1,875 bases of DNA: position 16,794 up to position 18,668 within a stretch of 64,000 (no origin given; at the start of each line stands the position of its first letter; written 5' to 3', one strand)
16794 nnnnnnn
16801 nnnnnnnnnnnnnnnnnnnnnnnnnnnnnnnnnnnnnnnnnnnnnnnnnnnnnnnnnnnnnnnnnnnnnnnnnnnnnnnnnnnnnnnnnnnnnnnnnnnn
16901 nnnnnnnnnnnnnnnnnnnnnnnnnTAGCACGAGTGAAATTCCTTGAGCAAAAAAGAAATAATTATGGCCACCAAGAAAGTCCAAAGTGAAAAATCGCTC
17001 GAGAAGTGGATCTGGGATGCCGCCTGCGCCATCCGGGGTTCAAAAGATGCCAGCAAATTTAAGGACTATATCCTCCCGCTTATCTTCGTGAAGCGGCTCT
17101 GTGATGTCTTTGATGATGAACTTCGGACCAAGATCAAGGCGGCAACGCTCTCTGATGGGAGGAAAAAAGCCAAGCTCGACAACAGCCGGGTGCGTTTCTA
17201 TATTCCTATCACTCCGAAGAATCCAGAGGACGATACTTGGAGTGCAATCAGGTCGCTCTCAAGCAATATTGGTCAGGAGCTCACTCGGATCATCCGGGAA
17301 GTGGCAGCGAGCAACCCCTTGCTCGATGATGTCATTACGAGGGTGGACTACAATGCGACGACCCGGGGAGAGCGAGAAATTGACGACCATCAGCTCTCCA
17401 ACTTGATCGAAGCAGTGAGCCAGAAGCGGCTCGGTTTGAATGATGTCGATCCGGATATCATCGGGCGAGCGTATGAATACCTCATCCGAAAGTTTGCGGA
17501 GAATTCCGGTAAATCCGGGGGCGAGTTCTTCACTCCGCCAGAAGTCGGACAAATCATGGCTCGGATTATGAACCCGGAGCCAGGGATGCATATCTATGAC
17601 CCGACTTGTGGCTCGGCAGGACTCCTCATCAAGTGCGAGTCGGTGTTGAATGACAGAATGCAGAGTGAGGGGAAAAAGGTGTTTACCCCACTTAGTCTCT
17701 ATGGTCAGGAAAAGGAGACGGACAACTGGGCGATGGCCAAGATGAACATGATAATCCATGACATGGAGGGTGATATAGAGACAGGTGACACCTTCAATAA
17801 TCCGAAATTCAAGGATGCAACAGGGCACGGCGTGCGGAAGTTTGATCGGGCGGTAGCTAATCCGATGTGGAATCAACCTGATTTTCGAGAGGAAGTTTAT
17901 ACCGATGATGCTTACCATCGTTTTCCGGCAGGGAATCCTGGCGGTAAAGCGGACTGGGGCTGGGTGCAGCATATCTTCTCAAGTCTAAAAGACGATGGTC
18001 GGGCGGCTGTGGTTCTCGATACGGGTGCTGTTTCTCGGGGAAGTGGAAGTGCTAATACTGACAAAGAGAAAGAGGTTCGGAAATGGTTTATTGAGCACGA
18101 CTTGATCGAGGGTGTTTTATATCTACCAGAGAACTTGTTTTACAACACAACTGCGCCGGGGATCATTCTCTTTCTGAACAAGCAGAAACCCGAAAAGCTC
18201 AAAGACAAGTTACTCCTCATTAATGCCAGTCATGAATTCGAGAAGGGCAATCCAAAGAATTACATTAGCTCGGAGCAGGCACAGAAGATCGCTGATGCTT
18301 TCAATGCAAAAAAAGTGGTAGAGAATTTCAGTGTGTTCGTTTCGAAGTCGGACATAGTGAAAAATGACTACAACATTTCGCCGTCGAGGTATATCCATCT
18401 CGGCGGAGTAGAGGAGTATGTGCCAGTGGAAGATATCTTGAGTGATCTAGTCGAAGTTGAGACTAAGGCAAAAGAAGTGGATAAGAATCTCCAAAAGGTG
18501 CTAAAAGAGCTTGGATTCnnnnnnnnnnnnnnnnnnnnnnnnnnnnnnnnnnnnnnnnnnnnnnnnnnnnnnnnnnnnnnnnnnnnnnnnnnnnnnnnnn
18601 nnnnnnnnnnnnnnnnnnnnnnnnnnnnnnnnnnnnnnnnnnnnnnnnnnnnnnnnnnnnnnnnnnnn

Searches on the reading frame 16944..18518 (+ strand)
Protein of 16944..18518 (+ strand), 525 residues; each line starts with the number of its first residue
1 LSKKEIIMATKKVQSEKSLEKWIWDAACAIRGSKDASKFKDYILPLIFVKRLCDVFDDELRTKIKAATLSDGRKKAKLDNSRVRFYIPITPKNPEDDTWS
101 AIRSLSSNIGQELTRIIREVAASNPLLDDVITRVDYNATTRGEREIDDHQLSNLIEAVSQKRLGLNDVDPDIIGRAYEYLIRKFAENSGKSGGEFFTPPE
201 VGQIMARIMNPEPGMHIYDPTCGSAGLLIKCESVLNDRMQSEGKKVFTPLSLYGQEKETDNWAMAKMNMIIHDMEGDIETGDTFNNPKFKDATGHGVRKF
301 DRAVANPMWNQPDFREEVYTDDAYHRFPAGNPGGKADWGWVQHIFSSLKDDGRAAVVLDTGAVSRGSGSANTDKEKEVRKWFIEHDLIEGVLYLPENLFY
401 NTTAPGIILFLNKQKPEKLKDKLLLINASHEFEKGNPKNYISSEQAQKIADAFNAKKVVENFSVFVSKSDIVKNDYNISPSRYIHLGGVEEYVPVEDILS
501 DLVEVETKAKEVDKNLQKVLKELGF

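Call 5: search_protein_families(library=padloc, proteins=[window:16944-18518:+], max_evalue=0.01)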
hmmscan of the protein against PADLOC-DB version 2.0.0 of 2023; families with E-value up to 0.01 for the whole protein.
window:16944-18518:+ (525 aa): 35 families (the best 25 are shown)
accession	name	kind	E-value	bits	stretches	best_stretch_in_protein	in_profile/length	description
PDLC03028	MTase_I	-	2.2e-153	511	1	16-524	726-1230/1236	Type I methyltransferase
PDLC03031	MTase_I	-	3.8e-99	331.1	1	18-491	7-491/834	Type I methyltransferase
PDLC03027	MTase_I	-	1.7e-97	325.8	2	106-491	70-444/810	Type I methyltransferase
PDLC03022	MTase_I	-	1.8e-87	292.6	1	17-485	4-475/857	Type I methyltransferase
PDLC03038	MTase_I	-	1.7e-74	249.2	1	16-484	6-451/896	Type I methyltransferase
PDLC03039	MTase_I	-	3.3e-74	248.3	1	15-484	3-449/708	Type I methyltransferase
PDLC03019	MTase_I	-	2.9e-64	215.8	1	18-520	7-499/932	Type I methyltransferase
PDLC03032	MTase_I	-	9.6e-64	213.9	2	107-494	71-449/1001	Type I methyltransferase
PDLC03035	MTase_I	-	4.5e-60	201.9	1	12-438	3-412/653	Type I methyltransferase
PDLC03029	MTase_I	-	5.6e-50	168.5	1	14-465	4-460/661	Type I methyltransferase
PDLC03240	MTase_II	-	2.1e-47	160.1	1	18-523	7-507/511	Type II methyltransferase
PDLC03021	MTase_I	-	3.7e-45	152.7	1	65-521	48-490/491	Type I methyltransferase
PDLC03033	MTase_I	-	9.7e-45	151.5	1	171-521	180-522/541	Type I methyltransferase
PDLC03026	MTase_I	-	2.4e-35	120.6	1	94-423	51-367/487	Type I methyltransferase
PDLC04134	mad2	-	9.6e-31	105.1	1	15-454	137-485/492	mads_2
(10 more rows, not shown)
